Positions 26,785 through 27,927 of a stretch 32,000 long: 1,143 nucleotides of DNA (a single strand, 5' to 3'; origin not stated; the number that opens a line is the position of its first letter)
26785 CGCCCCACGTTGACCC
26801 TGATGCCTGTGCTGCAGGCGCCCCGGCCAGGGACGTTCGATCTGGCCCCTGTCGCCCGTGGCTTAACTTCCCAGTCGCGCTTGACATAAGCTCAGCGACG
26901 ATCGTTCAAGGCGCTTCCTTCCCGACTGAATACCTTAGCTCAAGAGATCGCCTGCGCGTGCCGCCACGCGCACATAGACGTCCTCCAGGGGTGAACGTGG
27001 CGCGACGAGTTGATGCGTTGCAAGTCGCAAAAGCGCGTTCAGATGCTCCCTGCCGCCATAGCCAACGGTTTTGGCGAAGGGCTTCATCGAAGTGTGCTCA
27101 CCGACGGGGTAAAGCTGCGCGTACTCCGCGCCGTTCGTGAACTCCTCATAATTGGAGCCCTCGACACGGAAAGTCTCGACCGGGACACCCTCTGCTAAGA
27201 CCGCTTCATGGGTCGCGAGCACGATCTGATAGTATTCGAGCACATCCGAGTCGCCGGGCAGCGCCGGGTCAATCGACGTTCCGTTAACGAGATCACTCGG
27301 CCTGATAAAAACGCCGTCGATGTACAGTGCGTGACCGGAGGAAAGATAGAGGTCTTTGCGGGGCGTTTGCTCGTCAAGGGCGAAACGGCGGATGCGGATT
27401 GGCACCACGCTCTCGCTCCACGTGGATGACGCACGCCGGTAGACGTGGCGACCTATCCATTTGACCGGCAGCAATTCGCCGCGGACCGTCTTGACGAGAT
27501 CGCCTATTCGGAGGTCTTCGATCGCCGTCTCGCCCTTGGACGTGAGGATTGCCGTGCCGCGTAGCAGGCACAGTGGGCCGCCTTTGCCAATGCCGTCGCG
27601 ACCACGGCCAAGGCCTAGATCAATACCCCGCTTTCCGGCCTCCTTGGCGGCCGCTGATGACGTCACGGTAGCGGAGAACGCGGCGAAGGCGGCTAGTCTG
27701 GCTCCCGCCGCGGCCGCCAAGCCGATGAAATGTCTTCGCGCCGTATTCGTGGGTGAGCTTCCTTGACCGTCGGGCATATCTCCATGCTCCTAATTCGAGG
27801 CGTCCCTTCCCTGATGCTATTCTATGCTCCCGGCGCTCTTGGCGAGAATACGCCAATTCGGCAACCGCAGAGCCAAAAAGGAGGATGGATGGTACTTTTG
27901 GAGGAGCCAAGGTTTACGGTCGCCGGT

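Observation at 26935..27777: Minimal Tat-exported Hint-domain protein whose only upstream cargo is a short Gly/Lys/Arg-rich peptide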

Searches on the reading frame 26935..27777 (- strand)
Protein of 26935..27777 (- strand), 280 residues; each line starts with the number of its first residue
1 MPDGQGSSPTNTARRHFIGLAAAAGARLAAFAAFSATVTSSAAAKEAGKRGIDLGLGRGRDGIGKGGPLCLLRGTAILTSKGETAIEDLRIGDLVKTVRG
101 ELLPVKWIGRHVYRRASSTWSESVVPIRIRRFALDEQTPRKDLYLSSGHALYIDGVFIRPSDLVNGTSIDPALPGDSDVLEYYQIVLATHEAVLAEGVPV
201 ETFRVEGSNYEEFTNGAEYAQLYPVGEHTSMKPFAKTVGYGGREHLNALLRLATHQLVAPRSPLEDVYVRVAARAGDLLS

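Call 3: search_protein_families(library=pfam, proteins=[window:26935-27777:-], max_evalue=1)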
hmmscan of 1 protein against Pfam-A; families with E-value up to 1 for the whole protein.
window:26935-27777:- (280 aa): 1 family
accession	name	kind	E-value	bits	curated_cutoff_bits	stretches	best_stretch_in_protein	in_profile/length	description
PF13403.11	Hint_2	-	3.5e-35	122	28.4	1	70-204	2-144/147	Hint domain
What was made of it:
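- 27568..27570 (-): Codon of Cys70: the only Cys in the protein and the predicted N-S acyl-shift nucleophile (intein block A, position 1). Corresponds to Pfam model position 2 (call 3).
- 27166..27570 (-): Hint_2 domain, residues 70-204. Pfam PF13403, E 3.5e-35 (call 3).
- On Pfam Hint_2 (PF13403): 122 bits against a cut-off of 28.4, model positions 2-144 of 147 (call 3).
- Closest known: B-type bacterial intein-like. Same: Same Pfam family (call 3).
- Checked: Pfam Hint_2 PF13403 matches residues 70-204 to model positions 2-144 of 147, at 122 bits against a cut-off of 28.4 (call 3).
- Hint_2 match at 122 bits (call 3).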

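Call 4: search_protein_families(library=ncbifam, proteins=[window:26935-27777:-], max_evalue=1)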
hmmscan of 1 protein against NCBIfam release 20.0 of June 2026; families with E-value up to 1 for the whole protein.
window:26935-27777:- (280 aa): 0 families
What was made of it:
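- On Tat (twin-arginine) substrate: No hit for the window protein at E up to 1 (calls 3, 4).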

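Call 6: find_homologous_proteins(query=window:26935-27777:-)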
Query window:26935-27777:- (280 aa): 173 proteins with E <= 0.001 among 8000 candidates; the best 120 are listed.
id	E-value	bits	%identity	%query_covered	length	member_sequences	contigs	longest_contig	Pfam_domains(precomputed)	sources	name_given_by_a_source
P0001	4.2e-176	602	98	100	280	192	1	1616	PF13403.12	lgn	-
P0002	5.7e-138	477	79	98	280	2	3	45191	PF13403.12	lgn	-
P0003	1.5e-136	472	77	99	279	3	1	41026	PF13403.12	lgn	-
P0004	7.9e-133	460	73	99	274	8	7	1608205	PF13403.12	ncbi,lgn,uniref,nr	ncbi:Hint domain-containing protein (plasmid) [Sinorhizobium medicae]|uniref:Hint domain-containing 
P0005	4.8e-121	421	90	75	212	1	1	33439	PF13403.12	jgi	jgi:hypothetical protein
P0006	1.9e-100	354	61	100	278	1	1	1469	PF13403.12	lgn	-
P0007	2.7e-100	353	60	98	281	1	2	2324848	PF13403.12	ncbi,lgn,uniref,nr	ncbi:Hint domain-containing protein [Sinorhizobium numidicum]|uniref:Hint domain-containing protein 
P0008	6.9e-100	352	60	98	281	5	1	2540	PF13403.12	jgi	jgi:hypothetical protein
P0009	1.0e-98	348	63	94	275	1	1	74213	PF13403.12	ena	-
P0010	2.6e-98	347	61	96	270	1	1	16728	PF13403.12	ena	-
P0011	4.0e-98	346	61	100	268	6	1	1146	PF13403.12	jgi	jgi:Hint domain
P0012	1.5e-96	341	59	100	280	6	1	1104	PF13403.12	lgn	-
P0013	8.9e-96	339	59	97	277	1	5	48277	PF13403.12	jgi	jgi:hypothetical protein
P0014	2.2e-94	334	58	96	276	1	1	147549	PF13403.12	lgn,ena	-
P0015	4.9e-93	330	60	98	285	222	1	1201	PF13403.12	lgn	-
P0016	5.0e-93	330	58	98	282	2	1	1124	PF13403.12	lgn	-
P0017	1.1e-92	328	56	96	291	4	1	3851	PF13403.12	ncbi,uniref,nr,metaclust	ncbi:Hint domain-containing protein [Sinorhizobium fredii]|uniref:Hint domain-containing protein n=1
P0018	2.0e-92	328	59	96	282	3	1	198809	PF13403.12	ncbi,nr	ncbi:Hint domain-containing protein [Ensifer sp. MPMI2T]|nr:Hint domain-containing protein [Ensifer 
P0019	1.7e-91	325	54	98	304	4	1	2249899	PF13403.12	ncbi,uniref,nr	ncbi:Hint domain-containing protein [Sinorhizobium americanum]|uniref:Hint domain-containing protein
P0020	2.5e-91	324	58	97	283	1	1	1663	PF13403.12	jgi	jgi:hypothetical protein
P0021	1.4e-88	315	61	74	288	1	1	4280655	PF13403.12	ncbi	ncbi:Hint domain-containing protein [Rhizobium binxianense]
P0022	1.1e-87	312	56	94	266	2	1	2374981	PF13403.12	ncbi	ncbi:hypothetical protein ABIA27_001172 [Sinorhizobium fredii]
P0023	2.2e-87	311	57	96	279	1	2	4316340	PF13403.12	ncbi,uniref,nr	ncbi:Hint domain-containing protein [Sinorhizobium mexicanum]|uniref:Hint domain-containing protein 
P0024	7.6e-87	309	55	96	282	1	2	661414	PF13403.12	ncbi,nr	ncbi:Hint domain-containing protein [Ensifer sp. IC3342]|nr:Hint domain-containing protein [Ensifer 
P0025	1.5e-86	308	56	99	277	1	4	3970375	PF13403.12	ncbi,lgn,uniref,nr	ncbi:Hint domain-containing protein [Sinorhizobium terangae]|uniref:Hedgehog/Intein (Hint) domain-co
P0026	2.2e-86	308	60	89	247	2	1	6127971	PF13403.12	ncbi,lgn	-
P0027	2.3e-86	308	55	95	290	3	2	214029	PF13403.12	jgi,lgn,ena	-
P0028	3.3e-86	307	60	75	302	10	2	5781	PF13403.12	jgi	jgi:hypothetical protein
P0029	4.2e-86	307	55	100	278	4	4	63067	PF13403.12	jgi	jgi:hypothetical protein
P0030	9.8e-86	306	55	97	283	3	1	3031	PF13403.12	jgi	jgi:hypothetical protein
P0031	1.1e-85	305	56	96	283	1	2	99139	PF13403.12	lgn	-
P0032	1.7e-85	305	55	97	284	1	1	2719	PF13403.12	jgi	jgi:hypothetical protein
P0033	1.7e-85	305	53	97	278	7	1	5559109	PF13403.12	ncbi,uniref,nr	ncbi:Hint domain-containing protein [Neorhizobium petrolearium]|uniref:Hint domain-containing protei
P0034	2.3e-85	304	53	100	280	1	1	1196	PF13403.12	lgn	-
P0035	3.5e-85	304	56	91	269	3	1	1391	PF13403.12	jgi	jgi:hypothetical protein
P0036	8.3e-85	303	56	96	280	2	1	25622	PF13403.12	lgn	-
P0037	1.3e-84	302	54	100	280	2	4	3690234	PF13403.12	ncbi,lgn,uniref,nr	ncbi:Hint domain-containing protein [Sinorhizobium alkalisoli]|uniref:Uncharacterized protein n=1 Ta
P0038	1.5e-84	302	55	95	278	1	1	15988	PF13403.12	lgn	-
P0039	1.7e-84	302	54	100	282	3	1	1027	PF13403.12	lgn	-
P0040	1.8e-84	301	66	74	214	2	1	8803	PF13403.12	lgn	-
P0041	8.1e-84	299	58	75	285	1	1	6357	PF13403.12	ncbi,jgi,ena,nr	ncbi:MAG TPA: Hint domain-containing protein [Edaphobacter sp.]|nr:Hint domain-containing protein [E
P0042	1.0e-83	299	53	99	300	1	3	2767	PF13403.12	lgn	-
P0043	1.9e-83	298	52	100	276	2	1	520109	PF13403.12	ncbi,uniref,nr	ncbi:Hint domain-containing protein [Phyllobacterium myrsinacearum]|uniref:Hedgehog/Intein (Hint) do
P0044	2.0e-83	298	52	97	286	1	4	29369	PF13403.12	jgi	jgi:hypothetical protein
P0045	7.8e-83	296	55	96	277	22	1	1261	PF13403.12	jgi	-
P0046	1.8e-82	295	52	96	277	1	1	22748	PF13403.12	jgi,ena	-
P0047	3.2e-82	294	56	96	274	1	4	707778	PF13403.12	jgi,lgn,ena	-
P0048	6.0e-82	293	53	96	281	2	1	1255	PF13403.12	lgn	-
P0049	8.9e-82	293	54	100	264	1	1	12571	PF13403.12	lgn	-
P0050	8.9e-82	293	54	99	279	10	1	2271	PF13403.12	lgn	-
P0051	2.1e-81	291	52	99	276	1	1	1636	PF13403.12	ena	-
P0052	2.9e-81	291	54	97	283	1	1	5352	PF13403.12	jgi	jgi:hypothetical protein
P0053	3.6e-81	291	53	97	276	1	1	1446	PF13403.12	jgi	jgi:hypothetical protein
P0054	4.1e-81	290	52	98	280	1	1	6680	PF13403.12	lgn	-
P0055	9.1e-81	289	51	96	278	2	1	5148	PF13403.12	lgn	-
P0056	1.1e-80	289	54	97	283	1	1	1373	PF13403.12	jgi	jgi:hypothetical protein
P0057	1.2e-80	289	55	96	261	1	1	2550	PF13403.12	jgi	-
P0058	1.3e-80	289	58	87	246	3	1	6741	PF13403.12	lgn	-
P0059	3.2e-80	288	56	89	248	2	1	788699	PF13403.12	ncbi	ncbi:Hint domain-containing protein [Sinorhizobium sp. 6-70]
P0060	4.1e-80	287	55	95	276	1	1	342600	PF13403.12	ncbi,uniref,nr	ncbi:hypothetical protein ATN84_19515 [Paramesorhizobium deserti]|uniref:Hedgehog/Intein (Hint) doma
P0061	6.9e-80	286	53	99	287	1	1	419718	PF13403.12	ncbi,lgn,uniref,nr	ncbi:Hint domain-containing protein [Ensifer sp. LCM 4579]|uniref:Hint domain-containing protein n=1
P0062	8.7e-80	286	51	98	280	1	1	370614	PF13403.12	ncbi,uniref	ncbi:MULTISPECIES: Hint domain-containing protein [unclassified Sinorhizobium]|uniref:Hint domain-co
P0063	2.0e-79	285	52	97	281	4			PF13403.12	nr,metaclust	nr:Hint domain-containing protein [Microvirga massiliensis]|metaclust:status=active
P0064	2.6e-79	285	58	75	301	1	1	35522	PF13403.12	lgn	-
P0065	6.7e-79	283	50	100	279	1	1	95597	PF13403.12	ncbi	-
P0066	1.5e-78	282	53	95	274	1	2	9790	PF13403.12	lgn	-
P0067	1.2e-77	279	59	74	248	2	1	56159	PF13403.12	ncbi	ncbi:Hint domain-containing protein [Phyllobacterium phragmitis]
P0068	1.7e-77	279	50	93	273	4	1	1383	PF13403.12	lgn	-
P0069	4.8e-77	277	55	75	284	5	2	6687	PF13403.12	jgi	jgi:hypothetical protein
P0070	1.1e-76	276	51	94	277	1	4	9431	PF13403.12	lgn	-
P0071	1.4e-76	276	50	98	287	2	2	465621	PF13403.12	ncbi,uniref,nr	ncbi:Hint domain-containing protein [Rhizobium giardinii]|uniref:Hedgehog/Intein (Hint) domain-conta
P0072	1.9e-76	275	63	73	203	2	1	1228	PF13403.12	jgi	jgi:hypothetical protein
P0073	2.6e-76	275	51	95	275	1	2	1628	PF13403.12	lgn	-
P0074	3.0e-76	275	49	97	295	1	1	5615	PF13403.12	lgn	-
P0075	3.5e-76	274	47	99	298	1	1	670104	PF13403.12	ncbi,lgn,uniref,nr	ncbi:Hint domain-containing protein [Rhizobium sp. BK251]|uniref:Hint domain-containing protein n=1 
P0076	3.6e-76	274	51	95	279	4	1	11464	PF13403.12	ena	-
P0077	4.0e-76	274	51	95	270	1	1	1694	PF13403.12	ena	-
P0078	6.9e-76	273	50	95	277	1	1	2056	PF13403.12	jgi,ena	-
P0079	1.1e-75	273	47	96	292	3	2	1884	PF13403.12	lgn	-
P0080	1.2e-75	273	49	97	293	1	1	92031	PF13403.12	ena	-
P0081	2.0e-75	272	51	95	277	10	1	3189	PF13403.12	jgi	-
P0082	3.1e-75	271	50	94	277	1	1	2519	PF13403.12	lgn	-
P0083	7.9e-75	270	52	97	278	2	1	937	PF13403.12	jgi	jgi:hypothetical protein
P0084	9.8e-75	270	48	99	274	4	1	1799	PF13403.12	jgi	jgi:hypothetical protein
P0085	1.3e-73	266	53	76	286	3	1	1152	PF13403.12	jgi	jgi:hypothetical protein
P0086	4.1e-73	264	50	98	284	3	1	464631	PF13403.12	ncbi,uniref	ncbi:Hint domain-containing protein [Pararhizobium sp. DWP3-4]|uniref:Hint domain-containing protein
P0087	7.7e-73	263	51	96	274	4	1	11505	PF13403.12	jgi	jgi:hypothetical protein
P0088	9.1e-73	263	50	97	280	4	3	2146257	PF13403.12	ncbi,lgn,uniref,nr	ncbi:Hint domain-containing protein [Phyllobacterium endophyticum]|uniref:Hedgehog/Intein (Hint) dom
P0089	1.1e-72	263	50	95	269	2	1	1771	PF13403.12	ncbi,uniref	ncbi:MAG: Hint domain-containing protein, partial [Shinella sp.]|uniref:Hint domain-containing prote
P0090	3.1e-72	261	50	97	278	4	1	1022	PF13403.12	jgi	jgi:hypothetical protein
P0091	3.2e-72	261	44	97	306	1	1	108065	PF13403.12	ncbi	-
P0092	5.1e-72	261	50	95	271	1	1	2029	PF13403.12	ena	-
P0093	6.3e-72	260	47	95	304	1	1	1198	PF13403.12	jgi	jgi:hypothetical protein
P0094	1.1e-71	260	56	75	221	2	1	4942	PF13403.12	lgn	-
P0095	1.3e-68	250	50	97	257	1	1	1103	PF13403.12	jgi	-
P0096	3.6e-67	245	48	98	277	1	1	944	PF13403.12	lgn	-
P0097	6.8e-67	244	46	99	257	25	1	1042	PF13403.12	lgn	-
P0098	2.6e-66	242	56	75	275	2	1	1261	PF13403.12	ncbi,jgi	jgi:hypothetical protein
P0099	9.2e-66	240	49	74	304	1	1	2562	PF13403.12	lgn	-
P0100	2.0e-65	239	45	99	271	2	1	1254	PF13403.12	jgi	jgi:Hint domain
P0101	5.2e-65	238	44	94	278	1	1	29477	PF13403.12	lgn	-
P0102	6.4e-64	234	46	99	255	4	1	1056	PF13403.12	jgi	-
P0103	7.5e-64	234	48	98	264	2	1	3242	PF13403.12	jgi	-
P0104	1.1e-63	233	45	97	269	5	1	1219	PF13403.12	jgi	-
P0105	2.4e-63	232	55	74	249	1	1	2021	PF13403.12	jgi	jgi:hypothetical protein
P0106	3.9e-63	232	52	75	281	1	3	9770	PF13403.12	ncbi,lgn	-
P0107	6.9e-63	231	45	91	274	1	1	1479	PF13403.12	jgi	jgi:hypothetical protein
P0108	2.0e-62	229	46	98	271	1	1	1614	PF13403.12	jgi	jgi:Hint domain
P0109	2.1e-62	229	45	100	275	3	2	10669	PF13403.12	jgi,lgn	jgi:hypothetical protein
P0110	6.6e-62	227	44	95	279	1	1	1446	PF13403.12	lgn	-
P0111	8.0e-62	227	48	96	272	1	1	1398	PF13403.12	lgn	-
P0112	9.0e-62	227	47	91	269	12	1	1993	PF13403.12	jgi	jgi:Hint domain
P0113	1.5e-61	226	54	75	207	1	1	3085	PF13403.12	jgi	jgi:hypothetical protein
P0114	3.1e-61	225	46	95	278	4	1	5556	PF13403.12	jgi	jgi:Hint domain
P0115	4.8e-61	225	45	95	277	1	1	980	PF13403.12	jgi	jgi:hypothetical protein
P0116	5.4e-61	225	47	91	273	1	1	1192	PF13403.12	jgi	jgi:hypothetical protein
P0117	6.5e-60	221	45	95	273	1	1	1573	PF13403.12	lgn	-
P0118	5.3e-59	218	42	95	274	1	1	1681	PF13403.12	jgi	jgi:hypothetical protein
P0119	1.3e-58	217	49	94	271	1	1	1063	PF13403.12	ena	-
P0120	2.0e-58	216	45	95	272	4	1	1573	PF13403.12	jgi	jgi:Hint domain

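Call 7: search_solved_structures(query=window:26935-27777:-, max_evalue=10, show_alignments=2)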
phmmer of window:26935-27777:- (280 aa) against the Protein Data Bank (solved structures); distinct sequences matched with E-value up to 10: 0.
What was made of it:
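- Tried and rejected: The single sequence gave no hits (call 7).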

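Call 15: search_solved_structures(query=A1, max_evalue=10, show_alignments=4)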
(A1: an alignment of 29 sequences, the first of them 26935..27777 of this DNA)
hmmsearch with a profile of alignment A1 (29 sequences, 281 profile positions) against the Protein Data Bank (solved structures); distinct sequences matched with E-value up to 10: 25.
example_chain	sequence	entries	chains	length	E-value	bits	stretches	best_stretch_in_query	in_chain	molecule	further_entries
2lwy_A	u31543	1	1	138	0.022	17.3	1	70-104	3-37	BACTERIAL INTEIN-LIKE DOMAIN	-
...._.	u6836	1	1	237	0.31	13.5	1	64-106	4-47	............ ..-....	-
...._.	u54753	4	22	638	0.74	12.3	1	10-54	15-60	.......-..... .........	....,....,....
7aq0_A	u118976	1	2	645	0.75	12.3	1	10-54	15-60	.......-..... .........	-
7aq8_A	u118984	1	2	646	0.75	12.2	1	10-54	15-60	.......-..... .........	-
7apy_A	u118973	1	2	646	0.75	12.2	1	10-54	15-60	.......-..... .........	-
7aqa_A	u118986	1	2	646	0.75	12.2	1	10-54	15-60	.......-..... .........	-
7aq6_A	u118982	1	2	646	0.75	12.2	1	10-54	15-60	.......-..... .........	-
6y7d_A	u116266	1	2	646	0.75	12.2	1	10-54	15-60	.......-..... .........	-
6y71_A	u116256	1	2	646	0.75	12.2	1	10-54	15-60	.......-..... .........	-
6y6y_A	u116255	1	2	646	0.75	12.2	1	10-54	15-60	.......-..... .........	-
7aq2_A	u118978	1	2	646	0.75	12.2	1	10-54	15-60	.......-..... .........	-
7aq7_A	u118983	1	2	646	0.75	12.2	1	10-54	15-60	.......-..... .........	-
6y72_A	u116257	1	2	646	0.76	12.2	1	10-54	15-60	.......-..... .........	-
6rkz_A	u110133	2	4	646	0.76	12.2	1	10-54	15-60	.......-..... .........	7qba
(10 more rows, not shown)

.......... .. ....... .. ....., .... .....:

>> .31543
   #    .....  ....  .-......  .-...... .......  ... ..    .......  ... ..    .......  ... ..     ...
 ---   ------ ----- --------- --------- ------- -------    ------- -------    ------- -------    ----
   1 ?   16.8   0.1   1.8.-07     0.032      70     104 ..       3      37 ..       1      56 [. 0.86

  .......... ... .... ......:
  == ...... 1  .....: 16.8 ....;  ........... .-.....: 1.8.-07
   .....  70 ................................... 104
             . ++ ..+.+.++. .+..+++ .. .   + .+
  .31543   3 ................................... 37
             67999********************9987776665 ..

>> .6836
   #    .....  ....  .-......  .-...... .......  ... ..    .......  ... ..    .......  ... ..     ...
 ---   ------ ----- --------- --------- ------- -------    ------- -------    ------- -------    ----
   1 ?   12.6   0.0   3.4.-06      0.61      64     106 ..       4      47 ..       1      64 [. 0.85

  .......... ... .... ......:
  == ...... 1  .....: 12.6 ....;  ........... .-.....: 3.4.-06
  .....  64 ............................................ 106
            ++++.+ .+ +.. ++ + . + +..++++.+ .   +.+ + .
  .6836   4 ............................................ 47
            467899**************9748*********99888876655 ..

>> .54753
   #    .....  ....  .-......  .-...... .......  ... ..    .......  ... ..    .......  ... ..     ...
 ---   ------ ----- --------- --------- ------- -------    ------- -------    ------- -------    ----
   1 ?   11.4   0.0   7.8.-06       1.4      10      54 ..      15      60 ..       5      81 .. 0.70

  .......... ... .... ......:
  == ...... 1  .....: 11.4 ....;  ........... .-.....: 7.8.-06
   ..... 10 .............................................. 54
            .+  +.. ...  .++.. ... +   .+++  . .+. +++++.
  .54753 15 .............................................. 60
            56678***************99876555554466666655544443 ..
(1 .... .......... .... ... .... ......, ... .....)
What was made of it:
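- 27646..27777 (-): Predicted twin-arginine signal peptide, residues 1-44. It has an n-region, the RR motif, an Ala-rich h-region, and an A-A-A signal-peptidase-like site at residues 42-44. A family profile aligns with the NosZ Tat signal (call 15).
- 27568..27570 (-): Aligns with Cys1 of the PI-SceI intein and with the mutated Cys1 of the C. thermocellum BIL structure 2lwy (call 15).
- On B-type bacterial intein-like domain: C70 aligns to intein and BIL Cys1 (call 15).
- On Tat (twin-arginine) substrate: The family profile aligns to the NosZ Tat signal at E 0.75 (call 15).
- Closest known: A-type BIL domain of Clostridium thermocellum. Same: Block A aligns, and it is the top hit of the family-profile search of PDB sequences, E 0.022 (call 15).
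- C70 aligns with intein and BIL Cys1 (call 15).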

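Call 20: find_encoding_contigs(protein=P0007, flank=6000, max_places=2)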
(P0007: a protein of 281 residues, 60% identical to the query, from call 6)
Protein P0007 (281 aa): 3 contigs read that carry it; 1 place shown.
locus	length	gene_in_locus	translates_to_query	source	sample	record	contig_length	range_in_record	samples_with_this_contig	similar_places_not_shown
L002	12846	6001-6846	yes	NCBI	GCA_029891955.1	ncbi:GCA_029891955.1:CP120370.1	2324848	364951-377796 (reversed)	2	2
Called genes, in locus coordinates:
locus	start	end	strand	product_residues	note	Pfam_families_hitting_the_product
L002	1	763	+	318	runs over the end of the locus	PF19300:BPD_transp_1_N (faint), PF00528:BPD_transp_1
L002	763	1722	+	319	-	PF12911:OppC_N, PF00528:BPD_transp_1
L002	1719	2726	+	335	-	PF00005:ABC_tran, PF08352:oligo_HPY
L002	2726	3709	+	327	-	PF00005:ABC_tran, PF08352:oligo_HPY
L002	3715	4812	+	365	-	PF07005:SBD_N, PF17042:NBD_C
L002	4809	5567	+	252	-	PF00392:GntR, PF13545:HTH_Crp_2 (weak), PF07729:FCD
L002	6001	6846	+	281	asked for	PF13403:Hint_2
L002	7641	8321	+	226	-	PF02397:Bac_transf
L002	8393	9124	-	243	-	PF00196:GerE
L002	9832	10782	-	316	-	PF00535:Glycos_transf_2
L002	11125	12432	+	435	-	-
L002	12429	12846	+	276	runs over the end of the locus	PF03808:Glyco_tran_WecG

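Call 21: find_encoding_contigs(protein=P0033, flank=6000, max_places=2)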
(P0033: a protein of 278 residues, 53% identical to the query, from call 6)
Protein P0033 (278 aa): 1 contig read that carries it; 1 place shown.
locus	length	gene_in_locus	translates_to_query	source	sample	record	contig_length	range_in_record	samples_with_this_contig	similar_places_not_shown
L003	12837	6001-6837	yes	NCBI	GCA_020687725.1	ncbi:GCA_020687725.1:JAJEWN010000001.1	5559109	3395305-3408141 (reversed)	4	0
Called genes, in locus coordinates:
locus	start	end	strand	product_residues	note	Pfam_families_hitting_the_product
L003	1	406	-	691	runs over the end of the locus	PF00580:UvrD-helicase, PF01443:Viral_helicase1 (faint), PF13245:AAA_19, PF13361:UvrD_C, PF13538:UvrD_C_2 (weak)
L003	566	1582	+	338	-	PF01547:SBP_bac_1, PF13531:SBP_bac_11, PF13416:SBP_bac_8, PF13343:SBP_bac_6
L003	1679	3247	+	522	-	PF00528:BPD_transp_1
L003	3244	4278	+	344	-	PF00005:ABC_tran, PF13304:AAA_21 (faint), PF08402:TOBE_2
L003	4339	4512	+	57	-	-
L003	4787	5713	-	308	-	PF01464:SLT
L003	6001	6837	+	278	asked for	PF13403:Hint_2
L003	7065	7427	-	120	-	PF00072:Response_reg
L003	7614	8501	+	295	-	PF05013:FGase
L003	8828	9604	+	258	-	PF00459:Inositol_P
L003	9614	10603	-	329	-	PF00561:Abhydrolase_1, PF12146:Hydrolase_4, PF12697:Abhydrolase_6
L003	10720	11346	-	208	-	PF05096:Glu_cyclase_2 (faint), PF08450:SGL (faint), PF13360:PQQ_2 (faint), PF21959:DUF6923 (faint), PF03413:PepSY (faint)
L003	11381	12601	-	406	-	PF13551:HTH_29 (faint)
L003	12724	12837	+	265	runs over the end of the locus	PF05988:DUF899, PF00578:AhpC-TSA (weak)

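Call 22: find_encoding_contigs(protein=P0043, flank=6000, max_places=2)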
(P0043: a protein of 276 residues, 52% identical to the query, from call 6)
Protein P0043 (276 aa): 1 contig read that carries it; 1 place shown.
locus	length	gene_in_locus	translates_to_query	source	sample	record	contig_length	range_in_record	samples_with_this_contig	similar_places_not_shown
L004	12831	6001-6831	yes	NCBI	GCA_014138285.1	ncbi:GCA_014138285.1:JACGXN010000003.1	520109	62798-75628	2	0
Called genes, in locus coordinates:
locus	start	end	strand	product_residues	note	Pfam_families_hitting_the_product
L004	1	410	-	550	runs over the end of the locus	PF00370:FGGY_N, PF02782:FGGY_C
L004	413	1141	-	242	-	PF00106:adh_short, PF08659:KR, PF13561:adh_short_C2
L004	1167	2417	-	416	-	PF02653:BPD_transp_2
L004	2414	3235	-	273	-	PF02463:SMC_N (faint), PF00005:ABC_tran, PF13304:AAA_21 (faint)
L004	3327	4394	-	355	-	PF13407:Peripla_BP_4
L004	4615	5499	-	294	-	PF02311:AraC_binding (weak), PF12833:HTH_18, PF00165:HTH_AraC (weak)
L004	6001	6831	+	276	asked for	PF13403:Hint_2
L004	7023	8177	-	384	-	PF12833:HTH_18, PF00165:HTH_AraC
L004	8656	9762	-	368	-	PF01266:DAO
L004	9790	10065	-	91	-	-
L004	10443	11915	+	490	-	PF01943:Polysacc_synt, PF13440:Polysacc_synt_3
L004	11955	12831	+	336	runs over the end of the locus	PF00535:Glycos_transf_2, PF10111:Glyco_tranf_2_2 (faint), PF13641:Glyco_tranf_2_3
